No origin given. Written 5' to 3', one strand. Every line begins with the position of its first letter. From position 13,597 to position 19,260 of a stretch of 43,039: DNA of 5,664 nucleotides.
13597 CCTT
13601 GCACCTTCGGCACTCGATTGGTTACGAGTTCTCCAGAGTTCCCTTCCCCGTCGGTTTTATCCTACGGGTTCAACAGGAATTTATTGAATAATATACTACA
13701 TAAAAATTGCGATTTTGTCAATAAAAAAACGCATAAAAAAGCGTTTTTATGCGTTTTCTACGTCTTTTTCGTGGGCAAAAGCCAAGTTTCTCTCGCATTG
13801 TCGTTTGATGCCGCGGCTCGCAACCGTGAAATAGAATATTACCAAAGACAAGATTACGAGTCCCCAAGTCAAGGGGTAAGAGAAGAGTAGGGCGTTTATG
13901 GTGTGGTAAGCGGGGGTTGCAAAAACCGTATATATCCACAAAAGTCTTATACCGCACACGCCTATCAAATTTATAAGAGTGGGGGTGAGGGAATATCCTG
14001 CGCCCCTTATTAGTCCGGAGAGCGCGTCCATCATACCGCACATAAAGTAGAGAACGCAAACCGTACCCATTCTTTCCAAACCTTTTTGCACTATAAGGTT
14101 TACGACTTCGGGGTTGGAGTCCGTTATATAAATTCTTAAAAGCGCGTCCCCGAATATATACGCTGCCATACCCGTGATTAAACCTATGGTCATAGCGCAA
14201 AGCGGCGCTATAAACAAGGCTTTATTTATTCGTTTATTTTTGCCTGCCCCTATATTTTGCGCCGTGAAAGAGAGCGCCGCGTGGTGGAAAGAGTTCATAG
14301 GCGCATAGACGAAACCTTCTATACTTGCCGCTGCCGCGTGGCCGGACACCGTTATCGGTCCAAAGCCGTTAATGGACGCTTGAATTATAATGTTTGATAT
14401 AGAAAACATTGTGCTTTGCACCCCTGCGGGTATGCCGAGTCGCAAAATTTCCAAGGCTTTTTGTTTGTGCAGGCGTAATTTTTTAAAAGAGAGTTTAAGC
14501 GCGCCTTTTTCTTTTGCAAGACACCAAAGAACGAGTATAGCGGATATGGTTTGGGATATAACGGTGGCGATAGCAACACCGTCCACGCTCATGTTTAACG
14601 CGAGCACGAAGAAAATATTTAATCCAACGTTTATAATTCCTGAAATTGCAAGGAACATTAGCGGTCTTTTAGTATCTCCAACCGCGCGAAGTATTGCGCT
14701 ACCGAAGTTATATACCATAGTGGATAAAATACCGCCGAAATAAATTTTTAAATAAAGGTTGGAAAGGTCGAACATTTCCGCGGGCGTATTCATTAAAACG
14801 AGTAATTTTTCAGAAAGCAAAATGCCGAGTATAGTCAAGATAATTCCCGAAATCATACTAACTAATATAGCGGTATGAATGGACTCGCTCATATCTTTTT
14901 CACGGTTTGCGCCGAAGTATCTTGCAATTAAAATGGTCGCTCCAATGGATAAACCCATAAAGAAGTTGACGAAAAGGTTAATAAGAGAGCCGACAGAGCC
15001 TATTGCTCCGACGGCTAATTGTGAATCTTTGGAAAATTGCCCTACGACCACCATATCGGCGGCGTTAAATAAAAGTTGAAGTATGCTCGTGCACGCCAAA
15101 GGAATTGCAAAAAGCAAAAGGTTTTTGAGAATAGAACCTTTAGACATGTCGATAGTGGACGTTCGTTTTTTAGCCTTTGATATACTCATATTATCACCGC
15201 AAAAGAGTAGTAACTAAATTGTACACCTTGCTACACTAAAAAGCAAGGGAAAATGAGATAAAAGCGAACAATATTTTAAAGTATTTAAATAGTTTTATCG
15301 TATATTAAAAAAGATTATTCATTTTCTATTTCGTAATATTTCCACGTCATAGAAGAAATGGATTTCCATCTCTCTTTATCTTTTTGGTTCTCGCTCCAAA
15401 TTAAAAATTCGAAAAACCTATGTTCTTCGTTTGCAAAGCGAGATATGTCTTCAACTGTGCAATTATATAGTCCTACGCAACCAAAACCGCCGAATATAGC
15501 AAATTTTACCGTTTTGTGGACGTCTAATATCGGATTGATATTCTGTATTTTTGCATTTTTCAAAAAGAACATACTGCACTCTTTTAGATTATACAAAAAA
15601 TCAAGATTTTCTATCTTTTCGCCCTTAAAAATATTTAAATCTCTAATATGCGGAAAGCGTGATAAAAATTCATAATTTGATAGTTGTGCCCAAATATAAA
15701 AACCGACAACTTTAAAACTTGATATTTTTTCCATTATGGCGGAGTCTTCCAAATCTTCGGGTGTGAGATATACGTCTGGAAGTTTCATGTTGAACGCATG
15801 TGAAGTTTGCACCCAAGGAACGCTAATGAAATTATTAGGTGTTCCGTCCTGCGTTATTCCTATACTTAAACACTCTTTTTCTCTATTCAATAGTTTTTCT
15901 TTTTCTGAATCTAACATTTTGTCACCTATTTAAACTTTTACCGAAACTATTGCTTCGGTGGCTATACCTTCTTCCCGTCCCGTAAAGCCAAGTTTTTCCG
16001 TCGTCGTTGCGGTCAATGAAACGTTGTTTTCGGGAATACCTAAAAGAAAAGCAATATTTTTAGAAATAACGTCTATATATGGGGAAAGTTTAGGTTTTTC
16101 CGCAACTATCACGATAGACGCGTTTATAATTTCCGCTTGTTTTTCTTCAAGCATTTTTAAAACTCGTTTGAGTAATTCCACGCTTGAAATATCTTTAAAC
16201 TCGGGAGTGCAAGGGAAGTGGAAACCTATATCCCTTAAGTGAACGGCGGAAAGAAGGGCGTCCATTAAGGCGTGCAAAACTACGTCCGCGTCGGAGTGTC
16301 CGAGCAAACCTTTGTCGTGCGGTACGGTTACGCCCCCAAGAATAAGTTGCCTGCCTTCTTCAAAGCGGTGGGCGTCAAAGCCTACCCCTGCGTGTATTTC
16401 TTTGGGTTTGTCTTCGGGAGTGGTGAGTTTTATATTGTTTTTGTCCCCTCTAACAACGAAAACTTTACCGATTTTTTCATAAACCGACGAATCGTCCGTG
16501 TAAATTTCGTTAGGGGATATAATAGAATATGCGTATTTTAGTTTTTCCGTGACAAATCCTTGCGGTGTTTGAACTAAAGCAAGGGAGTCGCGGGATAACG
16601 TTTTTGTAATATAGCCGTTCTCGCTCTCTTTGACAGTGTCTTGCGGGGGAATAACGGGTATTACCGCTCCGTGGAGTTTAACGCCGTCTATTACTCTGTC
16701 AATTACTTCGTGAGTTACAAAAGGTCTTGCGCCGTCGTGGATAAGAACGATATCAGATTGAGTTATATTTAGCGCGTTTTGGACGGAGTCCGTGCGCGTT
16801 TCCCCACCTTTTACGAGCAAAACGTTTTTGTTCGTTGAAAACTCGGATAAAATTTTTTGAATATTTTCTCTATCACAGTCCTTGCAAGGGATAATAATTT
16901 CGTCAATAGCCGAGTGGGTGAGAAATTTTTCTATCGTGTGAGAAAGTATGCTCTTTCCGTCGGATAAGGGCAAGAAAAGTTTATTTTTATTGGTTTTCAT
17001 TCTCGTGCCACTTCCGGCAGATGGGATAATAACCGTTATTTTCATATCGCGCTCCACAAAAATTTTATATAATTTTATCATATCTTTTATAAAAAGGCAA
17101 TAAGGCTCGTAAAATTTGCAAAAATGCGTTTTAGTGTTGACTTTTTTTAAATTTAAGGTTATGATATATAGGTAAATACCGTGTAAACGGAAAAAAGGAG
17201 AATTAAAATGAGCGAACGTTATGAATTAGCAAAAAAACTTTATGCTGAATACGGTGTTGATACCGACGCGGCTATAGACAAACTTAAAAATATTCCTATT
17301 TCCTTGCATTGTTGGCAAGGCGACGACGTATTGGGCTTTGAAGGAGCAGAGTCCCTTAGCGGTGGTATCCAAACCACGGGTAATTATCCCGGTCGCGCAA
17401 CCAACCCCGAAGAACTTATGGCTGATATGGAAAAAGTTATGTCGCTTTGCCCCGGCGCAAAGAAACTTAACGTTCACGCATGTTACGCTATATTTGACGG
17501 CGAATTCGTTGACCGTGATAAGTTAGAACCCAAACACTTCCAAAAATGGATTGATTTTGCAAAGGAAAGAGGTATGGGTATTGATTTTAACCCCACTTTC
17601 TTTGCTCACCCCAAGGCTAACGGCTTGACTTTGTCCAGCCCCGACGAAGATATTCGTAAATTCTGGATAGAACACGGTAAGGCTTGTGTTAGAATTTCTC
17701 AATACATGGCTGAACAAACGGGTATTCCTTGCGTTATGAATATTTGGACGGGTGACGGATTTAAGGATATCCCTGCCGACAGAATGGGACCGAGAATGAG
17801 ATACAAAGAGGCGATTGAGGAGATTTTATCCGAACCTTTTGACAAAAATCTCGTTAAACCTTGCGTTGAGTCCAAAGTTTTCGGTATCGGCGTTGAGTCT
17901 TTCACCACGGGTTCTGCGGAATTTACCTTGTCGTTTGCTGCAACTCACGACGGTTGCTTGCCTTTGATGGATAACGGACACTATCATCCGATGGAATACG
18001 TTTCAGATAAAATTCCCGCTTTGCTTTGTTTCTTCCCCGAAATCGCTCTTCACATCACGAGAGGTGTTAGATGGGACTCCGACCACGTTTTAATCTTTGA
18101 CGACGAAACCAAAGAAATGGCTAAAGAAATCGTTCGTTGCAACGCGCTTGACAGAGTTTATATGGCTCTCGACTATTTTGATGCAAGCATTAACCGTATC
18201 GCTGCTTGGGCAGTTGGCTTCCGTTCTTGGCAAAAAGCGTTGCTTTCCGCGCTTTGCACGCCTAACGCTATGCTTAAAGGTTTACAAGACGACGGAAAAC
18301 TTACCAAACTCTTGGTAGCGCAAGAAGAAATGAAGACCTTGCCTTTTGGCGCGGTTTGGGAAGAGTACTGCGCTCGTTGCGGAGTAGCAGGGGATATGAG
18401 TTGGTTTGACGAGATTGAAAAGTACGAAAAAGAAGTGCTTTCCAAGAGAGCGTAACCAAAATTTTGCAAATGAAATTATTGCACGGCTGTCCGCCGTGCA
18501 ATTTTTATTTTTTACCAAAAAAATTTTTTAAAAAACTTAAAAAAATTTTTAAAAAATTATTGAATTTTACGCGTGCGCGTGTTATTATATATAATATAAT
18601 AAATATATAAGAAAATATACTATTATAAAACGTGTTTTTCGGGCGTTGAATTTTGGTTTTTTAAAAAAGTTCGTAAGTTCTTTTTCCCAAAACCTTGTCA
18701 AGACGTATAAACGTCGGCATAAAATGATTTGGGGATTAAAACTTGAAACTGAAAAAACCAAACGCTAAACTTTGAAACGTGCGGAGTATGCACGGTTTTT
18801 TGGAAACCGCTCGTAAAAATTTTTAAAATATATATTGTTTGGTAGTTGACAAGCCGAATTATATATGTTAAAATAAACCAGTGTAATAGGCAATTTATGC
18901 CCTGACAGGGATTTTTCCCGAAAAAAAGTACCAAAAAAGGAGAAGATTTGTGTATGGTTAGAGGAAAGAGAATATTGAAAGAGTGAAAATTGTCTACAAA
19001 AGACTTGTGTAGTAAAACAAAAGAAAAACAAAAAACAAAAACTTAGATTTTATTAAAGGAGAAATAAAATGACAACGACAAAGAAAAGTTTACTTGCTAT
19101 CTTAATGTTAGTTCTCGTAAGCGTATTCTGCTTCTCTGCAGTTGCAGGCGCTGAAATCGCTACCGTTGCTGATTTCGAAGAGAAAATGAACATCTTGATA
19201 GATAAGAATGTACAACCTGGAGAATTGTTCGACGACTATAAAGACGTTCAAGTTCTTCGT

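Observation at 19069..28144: Candidate undescribed cell-surface module: tail-anchored acidic helical-repeat protein plus two paralogous multi-domain lipoproteins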

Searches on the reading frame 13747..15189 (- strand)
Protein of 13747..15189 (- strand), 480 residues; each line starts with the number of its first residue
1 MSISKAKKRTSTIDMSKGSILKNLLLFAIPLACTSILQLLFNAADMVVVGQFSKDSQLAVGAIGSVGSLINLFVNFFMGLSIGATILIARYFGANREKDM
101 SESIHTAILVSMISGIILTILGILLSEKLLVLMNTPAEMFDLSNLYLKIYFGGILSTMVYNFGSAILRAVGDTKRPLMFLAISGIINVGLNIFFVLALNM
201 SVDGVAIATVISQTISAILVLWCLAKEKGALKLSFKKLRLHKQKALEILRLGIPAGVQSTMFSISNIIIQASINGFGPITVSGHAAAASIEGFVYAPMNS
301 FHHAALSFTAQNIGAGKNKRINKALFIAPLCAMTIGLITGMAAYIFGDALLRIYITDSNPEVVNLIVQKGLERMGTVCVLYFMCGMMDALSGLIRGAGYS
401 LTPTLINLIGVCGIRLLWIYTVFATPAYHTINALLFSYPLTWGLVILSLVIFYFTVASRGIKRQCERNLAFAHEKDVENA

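Call 75: search_protein_families(library=pfam, proteins=[window:13747-15189:-], max_evalue=0.001)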
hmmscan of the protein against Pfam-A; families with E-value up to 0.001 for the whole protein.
window:13747-15189:- (480 aa): 2 families
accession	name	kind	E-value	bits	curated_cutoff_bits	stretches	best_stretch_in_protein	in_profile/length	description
PF01554.23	MatE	-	9.1e-48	162.4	24.9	2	30-192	1-160/161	MatE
PF03023.19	MurJ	-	3.7e-10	39.4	27.4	1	70-258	241-433/451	Lipid II flippase MurJ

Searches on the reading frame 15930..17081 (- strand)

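Call 75: search_protein_families(library=pfam, proteins=[window:15930-17081:-], max_evalue=0.001)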
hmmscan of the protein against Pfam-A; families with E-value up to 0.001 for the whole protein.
window:15930-17081:- (383 aa): 4 families
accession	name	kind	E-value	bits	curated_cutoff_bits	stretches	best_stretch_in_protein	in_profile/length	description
PF02542.21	YgbB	-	1e-59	201.8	26.7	1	230-381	2-154/155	YgbB family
PF01128.25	IspD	-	3.7e-58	197.3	27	1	15-224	1-211/221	2-C-methyl-D-erythritol 4-phosphate cytidylyltransferase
PF12804.13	NTP_transf_3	-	7.6e-09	36.4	27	1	18-145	2-122/160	MobA-like NTP transferase domain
PF02348.25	CTP_transf_3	-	1.7e-07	31.7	22.6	1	17-135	2-115/217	Cytidylyltransferase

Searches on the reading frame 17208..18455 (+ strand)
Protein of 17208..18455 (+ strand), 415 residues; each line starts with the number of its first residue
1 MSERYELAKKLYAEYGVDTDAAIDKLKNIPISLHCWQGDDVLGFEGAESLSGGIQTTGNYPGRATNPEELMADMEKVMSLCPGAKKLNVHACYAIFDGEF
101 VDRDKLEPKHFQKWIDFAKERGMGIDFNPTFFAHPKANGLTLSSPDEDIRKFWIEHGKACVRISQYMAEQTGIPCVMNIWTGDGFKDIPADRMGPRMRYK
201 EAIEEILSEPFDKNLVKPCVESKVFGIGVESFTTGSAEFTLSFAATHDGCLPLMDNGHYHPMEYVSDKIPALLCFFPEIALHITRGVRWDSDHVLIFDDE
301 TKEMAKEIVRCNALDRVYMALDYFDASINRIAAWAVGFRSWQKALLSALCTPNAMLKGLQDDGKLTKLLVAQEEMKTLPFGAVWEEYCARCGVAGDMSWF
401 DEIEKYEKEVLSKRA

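Call 3: search_protein_families(library=pfam, proteins=[window:17208-18455:+], max_evalue=0.01)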
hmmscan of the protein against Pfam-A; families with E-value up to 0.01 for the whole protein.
window:17208-18455:+ (415 aa): 1 family
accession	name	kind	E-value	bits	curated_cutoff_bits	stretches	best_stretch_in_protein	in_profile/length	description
PF06134.17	RhaA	-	2.1e-172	574.5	22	1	2-414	4-417/417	L-rhamnose isomerase (RhaA)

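Call 4: search_protein_families(library=ncbifam, proteins=[window:17208-18455:+], max_evalue=0.01)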
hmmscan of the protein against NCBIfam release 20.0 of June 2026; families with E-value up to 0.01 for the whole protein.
window:17208-18455:+ (415 aa): 3 families
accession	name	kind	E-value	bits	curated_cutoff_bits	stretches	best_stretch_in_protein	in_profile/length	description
NF002203.0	PRK01076.1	equivalog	4.6e-183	609.1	572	1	2-414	6-418/419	L-rhamnose isomerase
TIGR01748.1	rhaA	equivalog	7.5e-167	555.7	584.95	1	2-414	2-414/414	L-rhamnose isomerase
TIGR02635.1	RhaI_grampos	equivalog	0.0023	16.9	531.35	1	109-209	69-166/378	L-rhamnose isomerase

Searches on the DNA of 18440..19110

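Call 85: search_rna_families(source=window, start=18440, end=19110, threshold=evalue, max_evalue=10)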
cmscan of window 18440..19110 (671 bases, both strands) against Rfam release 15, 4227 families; matches with E-value up to 10: 15.
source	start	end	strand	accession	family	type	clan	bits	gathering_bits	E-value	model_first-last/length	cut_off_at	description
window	18465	18573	-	RF00121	MicC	Gene; sRNA;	-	24.4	90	0.3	1-123/123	no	MicC RNA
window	18477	18558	-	RF02310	TtnuHACA2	Gene; snRNA; snoRNA; HACA-box;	-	22.3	100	0.58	1-121/121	no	Tetrahymena snoRNA TtnuHACA2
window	18470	18549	+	RF00020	U5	Gene; snRNA; splicing;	-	21.8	40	0.88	1-117/117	no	U5 spliceosomal RNA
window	18441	18550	+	RF00635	HAR1A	Gene; lncRNA;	-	21.7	40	4.5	1-118/118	no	Highly accelerated region 1A/1B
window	19042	19071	+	RF02980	freshwater-2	Cis-reg;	-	21.1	49.9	0.84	1-84/84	no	freshwater-2 RNA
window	18472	18548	+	RF02900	AaHKsRNA82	Gene; sRNA;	-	20.3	51.4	2.2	1-81/81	no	Aggregatibacter sRNA 82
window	18440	18517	+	RF00557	L10_leader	Cis-reg; leader;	-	18.7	44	1.2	58-138/138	5'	Ribosomal protein L10 leader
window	18521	18580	-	RF02696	Teg49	Gene; sRNA;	-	18.6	186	2.2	1-196/196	no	Teg49 sRNA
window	18659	18756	+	RF00038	PrfA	Cis-reg; thermoregulator;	-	18.5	88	8.9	1-132/132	no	PrfA thermoregulator UTR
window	18475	18549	-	RF04181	rteR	Gene; sRNA;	-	18.1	72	5.1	1-84/84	no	rteR sRNA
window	18724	18808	+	RF01171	snoR4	Gene; snRNA; snoRNA; CD-box;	-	18.1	60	9.6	1-80/80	no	Small nucleolar RNA snoR4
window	18474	18556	-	RF02705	B_rapa_snoR775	Gene; snRNA; snoRNA; HACA-box;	-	17.7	64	8.8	1-127/127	no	Brassica rapa small nucleolar RNA 775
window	18775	18836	+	RF01726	SAM-II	Cis-reg; riboswitch;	-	14.3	44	8.8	1-60/60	no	SAM-II riboswitch aptamer (SAM-II long loop)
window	18466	18589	-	RF02637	EF0408_EF0409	Gene; sRNA;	-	11.9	440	1.4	1-412/412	no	Enterococcus sRNA EF0408_EF0409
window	18440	18504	+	RF02503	Atu_C9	Gene; sRNA;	-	10.6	40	2.1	121-192/192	5'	Rhizobiales sRNA Atu_C9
